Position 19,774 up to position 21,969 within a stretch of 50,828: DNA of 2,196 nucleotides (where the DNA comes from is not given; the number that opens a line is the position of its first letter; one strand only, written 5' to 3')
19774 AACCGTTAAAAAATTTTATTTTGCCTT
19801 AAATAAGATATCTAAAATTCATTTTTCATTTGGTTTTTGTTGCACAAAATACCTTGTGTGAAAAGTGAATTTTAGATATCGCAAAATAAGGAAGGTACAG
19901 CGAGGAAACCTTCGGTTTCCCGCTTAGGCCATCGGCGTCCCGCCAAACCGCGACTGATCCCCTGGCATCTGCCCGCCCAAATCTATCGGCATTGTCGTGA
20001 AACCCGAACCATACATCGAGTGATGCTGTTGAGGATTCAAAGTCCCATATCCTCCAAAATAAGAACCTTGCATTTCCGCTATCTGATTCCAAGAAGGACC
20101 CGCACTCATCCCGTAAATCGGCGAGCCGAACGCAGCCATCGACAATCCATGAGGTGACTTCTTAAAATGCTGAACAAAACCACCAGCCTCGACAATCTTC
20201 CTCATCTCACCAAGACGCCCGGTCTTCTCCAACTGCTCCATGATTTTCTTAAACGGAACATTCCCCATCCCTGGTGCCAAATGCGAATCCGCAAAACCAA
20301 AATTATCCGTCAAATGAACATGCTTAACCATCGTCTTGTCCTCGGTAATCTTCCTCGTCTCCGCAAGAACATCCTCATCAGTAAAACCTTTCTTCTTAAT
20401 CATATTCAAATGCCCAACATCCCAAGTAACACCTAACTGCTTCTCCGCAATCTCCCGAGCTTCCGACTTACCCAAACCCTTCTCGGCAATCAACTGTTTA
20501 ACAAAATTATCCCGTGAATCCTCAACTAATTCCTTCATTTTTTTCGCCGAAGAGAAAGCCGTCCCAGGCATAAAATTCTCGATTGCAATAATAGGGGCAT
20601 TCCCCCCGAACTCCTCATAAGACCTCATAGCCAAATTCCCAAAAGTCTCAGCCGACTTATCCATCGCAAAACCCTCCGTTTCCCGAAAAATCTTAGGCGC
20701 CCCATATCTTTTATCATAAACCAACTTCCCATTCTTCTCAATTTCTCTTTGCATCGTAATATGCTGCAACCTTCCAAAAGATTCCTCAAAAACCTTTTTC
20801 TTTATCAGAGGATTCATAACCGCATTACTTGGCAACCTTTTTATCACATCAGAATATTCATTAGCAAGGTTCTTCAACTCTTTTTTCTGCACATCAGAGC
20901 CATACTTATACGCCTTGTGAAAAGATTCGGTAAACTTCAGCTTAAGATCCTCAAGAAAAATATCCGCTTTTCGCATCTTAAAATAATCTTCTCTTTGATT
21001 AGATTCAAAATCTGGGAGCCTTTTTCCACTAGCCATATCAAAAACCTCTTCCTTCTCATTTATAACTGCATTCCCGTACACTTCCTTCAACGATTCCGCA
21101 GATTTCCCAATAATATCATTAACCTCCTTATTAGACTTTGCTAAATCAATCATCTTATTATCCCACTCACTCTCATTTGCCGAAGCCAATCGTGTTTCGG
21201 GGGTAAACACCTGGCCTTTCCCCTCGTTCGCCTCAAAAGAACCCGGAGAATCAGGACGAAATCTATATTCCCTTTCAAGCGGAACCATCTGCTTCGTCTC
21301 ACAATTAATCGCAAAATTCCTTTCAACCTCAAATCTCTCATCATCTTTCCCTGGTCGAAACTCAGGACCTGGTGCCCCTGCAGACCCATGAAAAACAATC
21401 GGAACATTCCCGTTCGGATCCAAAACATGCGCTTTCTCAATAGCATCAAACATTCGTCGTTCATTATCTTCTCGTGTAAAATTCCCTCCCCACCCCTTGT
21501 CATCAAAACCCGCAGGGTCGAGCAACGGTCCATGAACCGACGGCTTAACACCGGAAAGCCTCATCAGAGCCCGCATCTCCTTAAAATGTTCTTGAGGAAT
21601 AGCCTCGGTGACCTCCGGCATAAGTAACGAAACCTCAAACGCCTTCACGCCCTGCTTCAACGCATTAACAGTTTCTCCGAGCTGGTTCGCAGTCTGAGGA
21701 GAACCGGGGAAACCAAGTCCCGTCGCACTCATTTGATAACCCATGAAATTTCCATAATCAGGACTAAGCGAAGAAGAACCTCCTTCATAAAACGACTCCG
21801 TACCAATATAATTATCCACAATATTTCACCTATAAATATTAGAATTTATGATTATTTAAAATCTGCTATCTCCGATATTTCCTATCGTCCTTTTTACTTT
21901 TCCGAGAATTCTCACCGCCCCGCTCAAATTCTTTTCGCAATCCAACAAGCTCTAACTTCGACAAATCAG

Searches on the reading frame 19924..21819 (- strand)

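Call 33: search_protein_families(library=pfam, proteins=[window:19924-21819:-], max_evalue=0.01)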
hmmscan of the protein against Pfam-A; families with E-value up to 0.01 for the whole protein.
window:19924-21819:- (631 aa): 1 family
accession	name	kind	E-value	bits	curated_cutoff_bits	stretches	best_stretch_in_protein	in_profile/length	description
PF01261.30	AP_endonuc_2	-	1.7e-11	44.8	31.1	1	455-534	146-220/249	Xylose isomerase-like TIM barrel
